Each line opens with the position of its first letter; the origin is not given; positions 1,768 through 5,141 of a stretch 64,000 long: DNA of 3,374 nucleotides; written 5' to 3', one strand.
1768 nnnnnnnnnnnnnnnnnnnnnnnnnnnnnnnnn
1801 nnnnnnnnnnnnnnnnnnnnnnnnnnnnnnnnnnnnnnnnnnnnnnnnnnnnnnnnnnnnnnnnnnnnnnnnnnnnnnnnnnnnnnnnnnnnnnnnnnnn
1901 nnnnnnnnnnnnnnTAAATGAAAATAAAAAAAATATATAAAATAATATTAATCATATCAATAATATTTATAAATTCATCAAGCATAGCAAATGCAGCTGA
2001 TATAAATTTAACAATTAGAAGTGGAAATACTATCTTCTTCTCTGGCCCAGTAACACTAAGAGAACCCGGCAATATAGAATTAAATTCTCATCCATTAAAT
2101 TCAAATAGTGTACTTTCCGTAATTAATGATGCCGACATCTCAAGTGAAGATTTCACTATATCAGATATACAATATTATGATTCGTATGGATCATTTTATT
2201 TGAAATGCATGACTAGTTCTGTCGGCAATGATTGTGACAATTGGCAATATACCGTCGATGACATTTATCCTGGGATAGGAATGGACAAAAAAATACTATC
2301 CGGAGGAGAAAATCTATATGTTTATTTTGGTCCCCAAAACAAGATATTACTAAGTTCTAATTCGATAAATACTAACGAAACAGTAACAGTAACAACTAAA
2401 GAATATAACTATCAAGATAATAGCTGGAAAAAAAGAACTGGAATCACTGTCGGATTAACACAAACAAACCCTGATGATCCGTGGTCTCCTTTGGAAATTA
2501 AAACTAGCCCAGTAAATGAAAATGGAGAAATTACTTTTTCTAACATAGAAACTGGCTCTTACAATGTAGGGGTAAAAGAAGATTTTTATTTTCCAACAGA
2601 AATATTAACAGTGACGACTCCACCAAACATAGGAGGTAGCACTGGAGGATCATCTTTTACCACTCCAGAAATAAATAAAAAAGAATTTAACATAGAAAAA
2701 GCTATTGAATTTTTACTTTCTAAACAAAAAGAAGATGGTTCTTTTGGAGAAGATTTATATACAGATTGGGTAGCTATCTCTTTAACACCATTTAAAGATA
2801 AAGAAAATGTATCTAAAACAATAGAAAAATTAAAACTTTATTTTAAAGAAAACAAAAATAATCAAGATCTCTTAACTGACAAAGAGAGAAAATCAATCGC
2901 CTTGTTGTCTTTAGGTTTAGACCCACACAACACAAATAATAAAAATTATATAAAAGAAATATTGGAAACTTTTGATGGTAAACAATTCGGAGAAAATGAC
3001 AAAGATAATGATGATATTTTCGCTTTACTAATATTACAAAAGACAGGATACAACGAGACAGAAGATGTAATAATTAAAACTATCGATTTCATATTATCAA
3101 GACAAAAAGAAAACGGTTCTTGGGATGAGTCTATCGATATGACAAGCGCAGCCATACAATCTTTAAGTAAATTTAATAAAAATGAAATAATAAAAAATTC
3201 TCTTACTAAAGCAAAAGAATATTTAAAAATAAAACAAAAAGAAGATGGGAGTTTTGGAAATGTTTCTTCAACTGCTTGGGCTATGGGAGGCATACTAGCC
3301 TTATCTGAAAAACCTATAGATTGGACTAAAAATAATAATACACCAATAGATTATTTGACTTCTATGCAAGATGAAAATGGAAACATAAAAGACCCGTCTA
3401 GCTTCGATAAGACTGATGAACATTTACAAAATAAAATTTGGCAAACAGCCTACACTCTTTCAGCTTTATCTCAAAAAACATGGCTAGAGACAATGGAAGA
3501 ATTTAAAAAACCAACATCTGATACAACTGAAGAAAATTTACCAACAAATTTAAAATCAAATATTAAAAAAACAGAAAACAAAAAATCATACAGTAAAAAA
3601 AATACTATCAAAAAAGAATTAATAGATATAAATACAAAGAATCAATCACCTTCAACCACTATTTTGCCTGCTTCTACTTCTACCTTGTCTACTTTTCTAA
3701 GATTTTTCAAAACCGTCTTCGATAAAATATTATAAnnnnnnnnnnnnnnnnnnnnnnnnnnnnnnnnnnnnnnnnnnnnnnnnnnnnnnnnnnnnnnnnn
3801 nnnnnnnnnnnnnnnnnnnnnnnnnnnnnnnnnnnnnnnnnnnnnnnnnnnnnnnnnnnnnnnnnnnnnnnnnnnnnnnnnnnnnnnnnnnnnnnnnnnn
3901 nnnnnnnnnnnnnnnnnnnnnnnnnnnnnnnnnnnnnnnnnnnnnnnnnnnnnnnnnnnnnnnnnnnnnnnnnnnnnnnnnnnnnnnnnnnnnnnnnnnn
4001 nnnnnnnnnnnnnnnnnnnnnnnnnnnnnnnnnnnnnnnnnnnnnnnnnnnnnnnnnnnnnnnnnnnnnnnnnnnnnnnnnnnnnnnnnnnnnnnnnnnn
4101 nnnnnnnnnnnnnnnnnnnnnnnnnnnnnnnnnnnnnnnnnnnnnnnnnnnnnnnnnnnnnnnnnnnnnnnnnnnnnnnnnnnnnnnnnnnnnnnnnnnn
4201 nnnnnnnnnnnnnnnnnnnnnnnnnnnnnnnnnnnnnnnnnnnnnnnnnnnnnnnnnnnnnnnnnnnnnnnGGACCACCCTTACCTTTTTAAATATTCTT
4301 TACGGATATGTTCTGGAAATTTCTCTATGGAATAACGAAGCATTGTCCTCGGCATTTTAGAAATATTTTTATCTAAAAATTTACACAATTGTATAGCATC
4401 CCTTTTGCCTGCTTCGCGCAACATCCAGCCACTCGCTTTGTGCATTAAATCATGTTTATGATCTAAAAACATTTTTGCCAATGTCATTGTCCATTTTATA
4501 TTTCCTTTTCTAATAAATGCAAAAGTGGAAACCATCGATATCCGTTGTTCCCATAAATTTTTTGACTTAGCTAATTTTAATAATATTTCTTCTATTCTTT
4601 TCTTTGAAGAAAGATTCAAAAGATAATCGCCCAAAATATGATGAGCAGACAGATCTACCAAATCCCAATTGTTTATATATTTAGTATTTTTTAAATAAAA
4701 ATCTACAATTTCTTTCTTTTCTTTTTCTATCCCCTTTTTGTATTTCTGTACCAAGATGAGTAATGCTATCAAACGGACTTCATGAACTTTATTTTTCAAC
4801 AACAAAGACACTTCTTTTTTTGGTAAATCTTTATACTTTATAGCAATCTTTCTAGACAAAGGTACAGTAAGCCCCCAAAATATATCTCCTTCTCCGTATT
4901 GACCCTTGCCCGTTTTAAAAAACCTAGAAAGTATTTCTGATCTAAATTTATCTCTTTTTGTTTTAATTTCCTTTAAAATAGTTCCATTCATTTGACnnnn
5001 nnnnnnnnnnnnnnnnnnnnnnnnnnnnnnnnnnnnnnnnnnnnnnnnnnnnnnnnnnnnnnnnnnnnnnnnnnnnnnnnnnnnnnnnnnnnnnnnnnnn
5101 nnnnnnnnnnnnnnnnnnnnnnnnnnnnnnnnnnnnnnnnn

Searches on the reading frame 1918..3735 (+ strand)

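Call 3: search_protein_families(library=pfam, proteins=[window:1918-3735:+], max_evalue=0.1)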
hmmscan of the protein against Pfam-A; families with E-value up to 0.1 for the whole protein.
window:1918-3735:+ (605 aa): 5 families
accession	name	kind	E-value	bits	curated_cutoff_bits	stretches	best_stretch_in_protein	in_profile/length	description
PF13243.12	SQHop_cyclase_C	-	1e-10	41.6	26.1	1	366-451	140-231/319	Squalene-hopene cyclase C-terminal domain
PF07678.20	TED_complement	-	1.4e-07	31.4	22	0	255-278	112-135/312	A-macroglobulin TED domain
PF01122.25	Cobalamin_bind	-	5.4e-05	22.8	25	1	418-468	196-251/317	Eukaryotic cobalamin-binding protein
PF13249.12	SQHop_cyclase_N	-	0.0017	18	26.2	1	388-453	191-256/291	Squalene-hopene cyclase N-terminal domain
PF00432.27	Prenyltrans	-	0.0019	18.2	26.5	0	370-449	39-121/304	Prenyltransferase alpha-alpha toroid domain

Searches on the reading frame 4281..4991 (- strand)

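Call 3: search_protein_families(library=pfam, proteins=[window:4281-4991:-], max_evalue=0.1)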
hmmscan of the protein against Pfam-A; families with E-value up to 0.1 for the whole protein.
window:4281-4991:- (236 aa): 1 family
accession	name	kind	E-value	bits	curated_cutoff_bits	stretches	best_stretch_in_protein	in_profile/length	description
PF08713.17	DNA_alkylation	-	5.5e-54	183.5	21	1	6-225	2-213/213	DNA alkylation repair enzyme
